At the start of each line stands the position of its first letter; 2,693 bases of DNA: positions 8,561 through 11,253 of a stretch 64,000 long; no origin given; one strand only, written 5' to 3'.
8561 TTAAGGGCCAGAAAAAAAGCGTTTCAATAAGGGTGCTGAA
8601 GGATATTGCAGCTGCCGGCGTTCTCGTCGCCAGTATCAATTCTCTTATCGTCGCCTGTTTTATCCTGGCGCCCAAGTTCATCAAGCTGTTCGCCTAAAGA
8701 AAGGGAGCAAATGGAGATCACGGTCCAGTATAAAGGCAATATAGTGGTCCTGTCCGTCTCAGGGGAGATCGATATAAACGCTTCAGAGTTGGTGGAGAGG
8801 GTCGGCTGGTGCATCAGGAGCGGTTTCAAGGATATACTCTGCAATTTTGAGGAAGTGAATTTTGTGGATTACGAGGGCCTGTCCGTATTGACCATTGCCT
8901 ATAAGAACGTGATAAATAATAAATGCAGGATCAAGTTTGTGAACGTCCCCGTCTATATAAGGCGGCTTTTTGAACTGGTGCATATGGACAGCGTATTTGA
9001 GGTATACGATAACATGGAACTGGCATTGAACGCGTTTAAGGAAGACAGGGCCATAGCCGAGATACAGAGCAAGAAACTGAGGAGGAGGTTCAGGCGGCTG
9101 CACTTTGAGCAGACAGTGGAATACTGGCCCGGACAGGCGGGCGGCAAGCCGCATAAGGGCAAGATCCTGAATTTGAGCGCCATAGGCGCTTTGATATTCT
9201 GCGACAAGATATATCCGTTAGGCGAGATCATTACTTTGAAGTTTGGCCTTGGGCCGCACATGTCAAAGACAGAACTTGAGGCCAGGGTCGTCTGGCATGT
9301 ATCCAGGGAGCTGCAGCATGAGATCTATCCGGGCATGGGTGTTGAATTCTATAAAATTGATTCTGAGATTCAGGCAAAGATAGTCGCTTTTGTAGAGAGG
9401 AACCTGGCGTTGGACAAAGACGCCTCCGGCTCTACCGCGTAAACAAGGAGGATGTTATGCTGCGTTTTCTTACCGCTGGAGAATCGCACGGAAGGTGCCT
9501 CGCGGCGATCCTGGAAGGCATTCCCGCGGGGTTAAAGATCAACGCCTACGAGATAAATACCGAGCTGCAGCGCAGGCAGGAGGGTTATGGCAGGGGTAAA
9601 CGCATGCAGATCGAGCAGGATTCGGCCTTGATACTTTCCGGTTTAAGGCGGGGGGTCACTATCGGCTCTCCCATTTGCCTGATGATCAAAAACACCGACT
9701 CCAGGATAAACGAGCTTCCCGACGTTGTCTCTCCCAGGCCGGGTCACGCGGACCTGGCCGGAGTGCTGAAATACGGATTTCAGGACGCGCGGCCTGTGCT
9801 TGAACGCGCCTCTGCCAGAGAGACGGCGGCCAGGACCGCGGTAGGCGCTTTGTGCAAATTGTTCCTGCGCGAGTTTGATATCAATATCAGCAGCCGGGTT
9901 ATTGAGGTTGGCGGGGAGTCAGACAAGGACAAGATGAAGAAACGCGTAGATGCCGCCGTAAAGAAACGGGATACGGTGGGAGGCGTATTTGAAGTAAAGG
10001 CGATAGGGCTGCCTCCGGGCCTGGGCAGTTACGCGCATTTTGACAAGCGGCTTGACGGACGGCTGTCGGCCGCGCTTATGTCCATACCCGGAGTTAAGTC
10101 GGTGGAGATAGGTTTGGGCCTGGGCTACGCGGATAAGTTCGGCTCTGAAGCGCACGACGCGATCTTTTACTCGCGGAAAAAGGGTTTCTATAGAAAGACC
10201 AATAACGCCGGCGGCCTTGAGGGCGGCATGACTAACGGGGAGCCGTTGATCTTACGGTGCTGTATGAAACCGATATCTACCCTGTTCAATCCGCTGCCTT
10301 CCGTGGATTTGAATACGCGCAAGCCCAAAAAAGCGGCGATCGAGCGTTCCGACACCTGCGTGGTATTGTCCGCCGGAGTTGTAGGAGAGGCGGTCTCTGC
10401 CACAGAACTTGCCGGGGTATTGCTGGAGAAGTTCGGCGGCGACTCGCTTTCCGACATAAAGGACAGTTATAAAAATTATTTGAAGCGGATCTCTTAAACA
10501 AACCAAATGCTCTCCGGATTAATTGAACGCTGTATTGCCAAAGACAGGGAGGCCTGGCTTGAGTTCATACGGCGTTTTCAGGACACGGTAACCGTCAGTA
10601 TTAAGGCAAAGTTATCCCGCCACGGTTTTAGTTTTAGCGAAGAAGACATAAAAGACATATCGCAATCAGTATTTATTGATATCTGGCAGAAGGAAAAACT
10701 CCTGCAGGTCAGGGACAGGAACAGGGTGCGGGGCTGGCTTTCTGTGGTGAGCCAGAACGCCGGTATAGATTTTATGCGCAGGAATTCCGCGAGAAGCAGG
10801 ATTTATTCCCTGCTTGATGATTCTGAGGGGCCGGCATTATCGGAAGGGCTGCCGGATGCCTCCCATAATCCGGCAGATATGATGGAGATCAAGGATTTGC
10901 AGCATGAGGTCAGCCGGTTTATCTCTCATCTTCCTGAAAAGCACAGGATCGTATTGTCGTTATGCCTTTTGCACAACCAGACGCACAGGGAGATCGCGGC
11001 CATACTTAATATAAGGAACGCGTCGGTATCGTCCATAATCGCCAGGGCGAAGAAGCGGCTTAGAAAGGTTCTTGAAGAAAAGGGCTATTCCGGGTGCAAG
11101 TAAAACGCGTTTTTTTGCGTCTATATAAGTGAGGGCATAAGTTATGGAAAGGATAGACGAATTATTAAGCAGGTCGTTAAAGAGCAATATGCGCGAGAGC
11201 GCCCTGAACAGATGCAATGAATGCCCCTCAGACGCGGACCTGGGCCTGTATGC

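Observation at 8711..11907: c-di-GMP-linked partner-switching / ECF sigma module: STAS-PilZ fusion, ECF sigma, ZAS anti-sigma and a second PilZ protein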

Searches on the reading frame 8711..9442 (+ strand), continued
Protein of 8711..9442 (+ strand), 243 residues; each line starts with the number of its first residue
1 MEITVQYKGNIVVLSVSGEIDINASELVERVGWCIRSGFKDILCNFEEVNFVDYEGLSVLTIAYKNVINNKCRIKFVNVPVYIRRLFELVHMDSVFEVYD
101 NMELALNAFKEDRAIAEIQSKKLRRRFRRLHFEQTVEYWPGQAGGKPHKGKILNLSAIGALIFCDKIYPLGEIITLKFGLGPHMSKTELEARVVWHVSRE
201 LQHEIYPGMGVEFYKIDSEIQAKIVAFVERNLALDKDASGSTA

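Call 56: find_encoding_contigs(protein=P0188, flank=6000, max_places=2)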
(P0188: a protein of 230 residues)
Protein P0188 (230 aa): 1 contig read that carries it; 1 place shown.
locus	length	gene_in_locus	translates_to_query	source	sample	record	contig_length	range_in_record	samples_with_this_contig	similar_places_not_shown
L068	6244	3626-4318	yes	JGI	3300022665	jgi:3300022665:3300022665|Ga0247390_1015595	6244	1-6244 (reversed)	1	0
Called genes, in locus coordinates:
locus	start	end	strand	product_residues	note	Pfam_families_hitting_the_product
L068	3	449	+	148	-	?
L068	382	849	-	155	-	-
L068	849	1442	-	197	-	-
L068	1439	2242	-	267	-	-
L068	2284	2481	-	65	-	-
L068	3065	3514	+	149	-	-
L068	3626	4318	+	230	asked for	PF01740:STAS, PF13466:STAS_2, PF07238:PilZ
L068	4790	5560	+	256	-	-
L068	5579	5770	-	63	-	-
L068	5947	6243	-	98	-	?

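Call 59: search_protein_families(library=pfam, proteins=[L044:8723-9289:+, L044:10330-11259:-, L044:11240-11779:-, L044:11798-12151:-, L044:12303-12626:-, L044:12721-13806:-, L026:6992-7498:+, L026:7471-7785:+, L044:6992-7270:+, L068:4790-5560:+], max_evalue=0.01)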
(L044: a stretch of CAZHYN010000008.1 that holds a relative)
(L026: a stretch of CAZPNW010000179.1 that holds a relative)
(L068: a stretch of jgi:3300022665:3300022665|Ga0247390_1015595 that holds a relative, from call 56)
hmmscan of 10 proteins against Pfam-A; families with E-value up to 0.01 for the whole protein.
L044:8723-9289:+ (189 aa): 1 family
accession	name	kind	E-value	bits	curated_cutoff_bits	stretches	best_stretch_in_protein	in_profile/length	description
PF01661.27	Macro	-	1.1e-40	138.6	22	1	27-137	1-117/118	Macro domain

L044:10330-11259:- (310 aa): 2 families
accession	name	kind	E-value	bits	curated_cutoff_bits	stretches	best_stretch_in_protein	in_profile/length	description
PF04055.27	Radical_SAM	-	5.1e-08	33.7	29.5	1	73-178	2-113/166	Radical SAM superfamily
PF13353.11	Fer4_12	-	3.1e-05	24.7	22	1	72-178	9-119/137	4Fe-4S single cluster domain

L044:11240-11779:- (180 aa): 1 family
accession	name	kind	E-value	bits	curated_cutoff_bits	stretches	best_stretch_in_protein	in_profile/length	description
PF14385.11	DUF4416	-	8.6e-62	208.3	27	1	9-168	2-162/162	Domain of unknown function (DUF4416)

L044:11798-12151:- (118 aa): 1 family
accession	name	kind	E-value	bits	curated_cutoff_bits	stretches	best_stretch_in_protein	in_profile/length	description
PF07238.19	PilZ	-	3.2e-11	43.9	22.5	1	4-113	1-101/102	PilZ domain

L044:12303-12626:- (108 aa): 1 family
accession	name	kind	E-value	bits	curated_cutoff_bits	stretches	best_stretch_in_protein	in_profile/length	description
PF07238.19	PilZ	-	4.2e-16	59.6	22.5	1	3-105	1-101/102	PilZ domain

L044:12721-13806:- (362 aa): 4 families
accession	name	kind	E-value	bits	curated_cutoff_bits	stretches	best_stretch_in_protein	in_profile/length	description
PF24621.2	DHQS_C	-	1.1e-44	152.3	27.6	1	181-324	1-143/144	3-dehydroquinate synthase C-terminal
PF01761.26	DHQ_synthase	-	3.5e-42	143.1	24.2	1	66-179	2-114/115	3-dehydroquinate synthase N-terminal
PF13685.12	Fe-ADH_2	-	1.4e-07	32.1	28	1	17-173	2-148/149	Iron-containing alcohol dehydrogenase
PF00465.25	Fe-ADH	-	0.0082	16.2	31.3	0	14-131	3-131/168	Iron-containing alcohol dehydrogenase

L026:6992-7498:+ (169 aa): 1 family
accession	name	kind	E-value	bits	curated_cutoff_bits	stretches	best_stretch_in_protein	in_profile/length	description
PF00293.34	NUDIX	-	8e-12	45.8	21.1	1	36-148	3-119/134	NUDIX domain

L026:7471-7785:+ (105 aa): 1 family
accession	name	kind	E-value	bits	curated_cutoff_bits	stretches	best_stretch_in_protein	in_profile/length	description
PF08827.16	DUF1805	-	5.3e-17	62.2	29.5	1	46-102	1-62/64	Domain of unknown function (DUF1805)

L044:6992-7270:+ (93 aa): 1 family
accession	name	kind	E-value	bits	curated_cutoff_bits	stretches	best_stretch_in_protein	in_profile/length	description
PF13490.11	zf-HC2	-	4.7e-05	23.8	22.2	1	3-37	1-35/35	Putative zinc-finger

L068:4790-5560:+ (256 aa): 0 families

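Call 65: search_protein_families(library=pfam, alignment_id=A7, max_evalue=0.01)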
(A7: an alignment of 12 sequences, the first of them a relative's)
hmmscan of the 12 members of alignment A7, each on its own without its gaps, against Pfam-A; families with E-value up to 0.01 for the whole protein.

A. member 1, L044:6992-7270:+ (93 aa): 1 family
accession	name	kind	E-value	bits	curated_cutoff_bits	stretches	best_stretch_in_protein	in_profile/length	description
PF13490.11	zf-HC2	-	4.7e-05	23.8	22.2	1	3-37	1-35/35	Putative zinc-finger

B. families by the number of members that match (of 12 scanned): 2 families
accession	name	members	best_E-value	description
PF13490.11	zf-HC2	12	5.6e-08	Putative zinc-finger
PF12008.13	EcoR124_C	1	0.008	Type I restriction and modification enzyme - subunit R C terminal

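Call 71: search_solved_structures(query=A1, max_evalue=0.001, show_alignments=2)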
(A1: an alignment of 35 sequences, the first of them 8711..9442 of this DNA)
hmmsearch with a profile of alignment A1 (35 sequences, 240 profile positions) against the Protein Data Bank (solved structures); distinct sequences matched with E-value up to 0.001: 10.
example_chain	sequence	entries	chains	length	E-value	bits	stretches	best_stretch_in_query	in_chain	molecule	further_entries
1th8_B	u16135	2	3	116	2.9e-13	52.9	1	2-109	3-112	Anti-sigma F factor antagonist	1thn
1tid_B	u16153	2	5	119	3.3e-13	52.7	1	2-109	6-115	Anti-sigma F factor antagonist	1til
1auz_A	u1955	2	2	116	2e-10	43.6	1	2-108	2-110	SPOIIAA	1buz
1sbo_A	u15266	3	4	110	1.1e-08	37.9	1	4-106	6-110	Putative anti-sigma factor antagonist TM1442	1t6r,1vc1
6m36_B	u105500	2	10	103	3.9e-08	36.1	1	3-100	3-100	Anti-sigma-B factor antagonist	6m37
2ka5_A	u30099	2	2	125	1.3e-07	34.4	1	7-109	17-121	Putative anti-sigma factor antagonist TM_1081 | Putative anti-sigma factor antagonist TM1081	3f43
4hyl_A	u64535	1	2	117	2.5e-07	33.5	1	4-109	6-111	Stage II sporulation protein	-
8ih8_A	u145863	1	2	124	4.4e-07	32.7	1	3-110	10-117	Anti-sigma-F factor antagonist RsfB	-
4qtp_A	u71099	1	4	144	7.3e-06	28.7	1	7-114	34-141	Anti-sigma factor antagonist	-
3dsg_A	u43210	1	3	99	0.00078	22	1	158-214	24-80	Type IV fimbriae assembly protein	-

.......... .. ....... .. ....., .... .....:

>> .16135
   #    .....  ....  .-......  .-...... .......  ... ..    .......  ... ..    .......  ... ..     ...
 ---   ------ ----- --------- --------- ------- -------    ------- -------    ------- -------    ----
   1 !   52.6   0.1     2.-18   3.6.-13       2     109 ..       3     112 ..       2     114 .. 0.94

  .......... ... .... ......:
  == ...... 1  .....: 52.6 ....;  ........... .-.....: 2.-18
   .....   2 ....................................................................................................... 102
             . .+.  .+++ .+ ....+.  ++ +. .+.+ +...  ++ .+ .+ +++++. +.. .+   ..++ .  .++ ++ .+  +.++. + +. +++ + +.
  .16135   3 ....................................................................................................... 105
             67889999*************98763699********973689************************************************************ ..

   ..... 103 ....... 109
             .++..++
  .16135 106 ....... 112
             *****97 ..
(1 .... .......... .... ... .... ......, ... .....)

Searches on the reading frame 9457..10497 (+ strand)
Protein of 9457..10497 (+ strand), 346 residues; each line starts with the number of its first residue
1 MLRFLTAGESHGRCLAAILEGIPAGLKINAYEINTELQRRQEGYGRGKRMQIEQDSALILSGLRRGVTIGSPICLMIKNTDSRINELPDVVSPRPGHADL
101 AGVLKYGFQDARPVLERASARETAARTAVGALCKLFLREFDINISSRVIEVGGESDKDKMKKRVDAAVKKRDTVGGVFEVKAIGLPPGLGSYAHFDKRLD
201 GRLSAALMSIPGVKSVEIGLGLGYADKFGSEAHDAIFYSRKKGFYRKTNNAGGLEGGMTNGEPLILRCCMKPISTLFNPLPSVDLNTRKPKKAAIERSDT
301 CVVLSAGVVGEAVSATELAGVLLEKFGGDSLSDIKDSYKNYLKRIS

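Call 3: search_protein_families(library=pfam, proteins=[window:9457-10497:+], max_evalue=0.1)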
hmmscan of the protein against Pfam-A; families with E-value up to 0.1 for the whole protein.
window:9457-10497:+ (346 aa): 1 family
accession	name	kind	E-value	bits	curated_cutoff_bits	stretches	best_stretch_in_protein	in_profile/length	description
PF01264.26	Chorismate_synt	-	2e-103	346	27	1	2-323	1-327/327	Chorismate synthase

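Call 4: search_protein_families(library=ncbifam, proteins=[window:9457-10497:+], max_evalue=0.1)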
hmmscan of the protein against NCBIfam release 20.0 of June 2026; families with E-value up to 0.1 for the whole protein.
window:9457-10497:+ (346 aa): 3 families
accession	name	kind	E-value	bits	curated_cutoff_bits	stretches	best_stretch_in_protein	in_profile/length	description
NF003793.1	PRK05382.1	equivalog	4.3e-112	374.3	321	2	3-156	1-154/344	chorismate synthase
NF009113.0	PRK12463.1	equivalog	4.4e-107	358.4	799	2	158-338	200-380/390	chorismate synthase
TIGR00033.1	aroC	equivalog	1.4e-100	336.7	212.2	2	2-153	1-153/351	chorismate synthase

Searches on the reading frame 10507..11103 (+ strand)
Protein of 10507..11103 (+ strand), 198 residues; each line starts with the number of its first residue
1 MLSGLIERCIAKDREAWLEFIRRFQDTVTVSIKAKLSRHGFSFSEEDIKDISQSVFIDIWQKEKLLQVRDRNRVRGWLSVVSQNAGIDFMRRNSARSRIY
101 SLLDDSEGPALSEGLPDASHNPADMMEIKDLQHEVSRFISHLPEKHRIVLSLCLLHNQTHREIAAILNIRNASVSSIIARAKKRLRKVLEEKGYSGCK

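Call 3: search_protein_families(library=pfam, proteins=[window:10507-11103:+], max_evalue=0.1)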
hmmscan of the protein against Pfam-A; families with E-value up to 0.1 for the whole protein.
window:10507-11103:+ (198 aa): 5 families
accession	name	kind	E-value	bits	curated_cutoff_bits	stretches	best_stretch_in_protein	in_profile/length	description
PF08281.18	Sigma70_r4_2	-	8.2e-11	41.8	25.7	1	134-185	3-54/54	Sigma-70, region 4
PF04545.22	Sigma70_r4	-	5.4e-10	39.1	24.1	1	139-187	2-50/50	Sigma-70, region 4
PF04542.20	Sigma70_r2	-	0.00019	21.6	24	1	43-94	18-69/71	Sigma-70 region 2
PF07638.17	Sigma70_ECF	-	0.0026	18.1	21.1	1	12-186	14-180/185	ECF sigma factor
PF15582.11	Imm65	-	0.0096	15.3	25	1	71-171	176-273/321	Immunity protein 65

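Call 4: search_protein_families(library=ncbifam, proteins=[window:10507-11103:+], max_evalue=0.1)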
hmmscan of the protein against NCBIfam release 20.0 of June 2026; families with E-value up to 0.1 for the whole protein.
window:10507-11103:+ (198 aa): 113 families (the best 25 are shown)
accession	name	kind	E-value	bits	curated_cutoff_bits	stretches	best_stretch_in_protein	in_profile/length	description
TIGR02985.1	Sig70_bacteroi1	subfamily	9.2e-23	81.2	126.4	1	41-189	21-162/162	RNA polymerase sigma-70 factor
NF009171.0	PRK12518.1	equivalog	5.2e-19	68.8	208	1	5-194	17-189/191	RNA polymerase sigma factor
NF058625.1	sigma_PG0214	equivalog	3.8e-18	65.8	130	1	30-193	11-165/170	GFO_1088 family ECF-type sigma factor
TIGR02937.1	sigma70-ECF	superfamily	6.6e-18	64.9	42.9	1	19-189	5-165/165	sigma-70 family RNA polymerase sigma factor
NF004113.0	PRK05602.1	equivalog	1.2e-16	61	208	1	46-193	70-205/211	RNA polymerase sigma factor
NF007223.0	PRK09641.1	equivalog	2.7e-16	60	209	1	7-191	10-186/187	RNA polymerase sigma factor SigW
NF008888.0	PRK11922.1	equivalog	4.1e-16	59.3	204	1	5-191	20-198/231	RNA polymerase sigma factor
NF007215.0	PRK09637.1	equivalog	9.5e-16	58.3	212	1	45-191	25-156/181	RNA polymerase sigma factor SigZ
NF009168.0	PRK12515.1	subfamily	1.1e-14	54.3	236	1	46-194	47-184/189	RNA polymerase sigma factor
NF007226.0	PRK09644.1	equivalog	1.4e-14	54.5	199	1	49-193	29-162/166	RNA polymerase sigma factor SigM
NF009166.1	PRK12513.1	equivalog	1.7e-14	54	206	1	45-192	46-189/193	RNA polymerase sigma factor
TIGR02950.1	SigM_subfam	subfamily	1.8e-14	53.8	147.95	1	48-189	27-158/159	RNA polymerase sigma factor, SigM family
NF007229.0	PRK09647.1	equivalog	1.8e-14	53.6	265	1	42-192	65-205/220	RNA polymerase sigma factor SigE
NF007225.0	PRK09643.1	equivalog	2.6e-14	53.4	190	1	5-191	17-184/204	RNA polymerase sigma factor SigM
TIGR02959.1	SigZ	equivalog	1.9e-13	50.6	168.65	1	45-191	19-150/170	RNA polymerase sigma factor SigZ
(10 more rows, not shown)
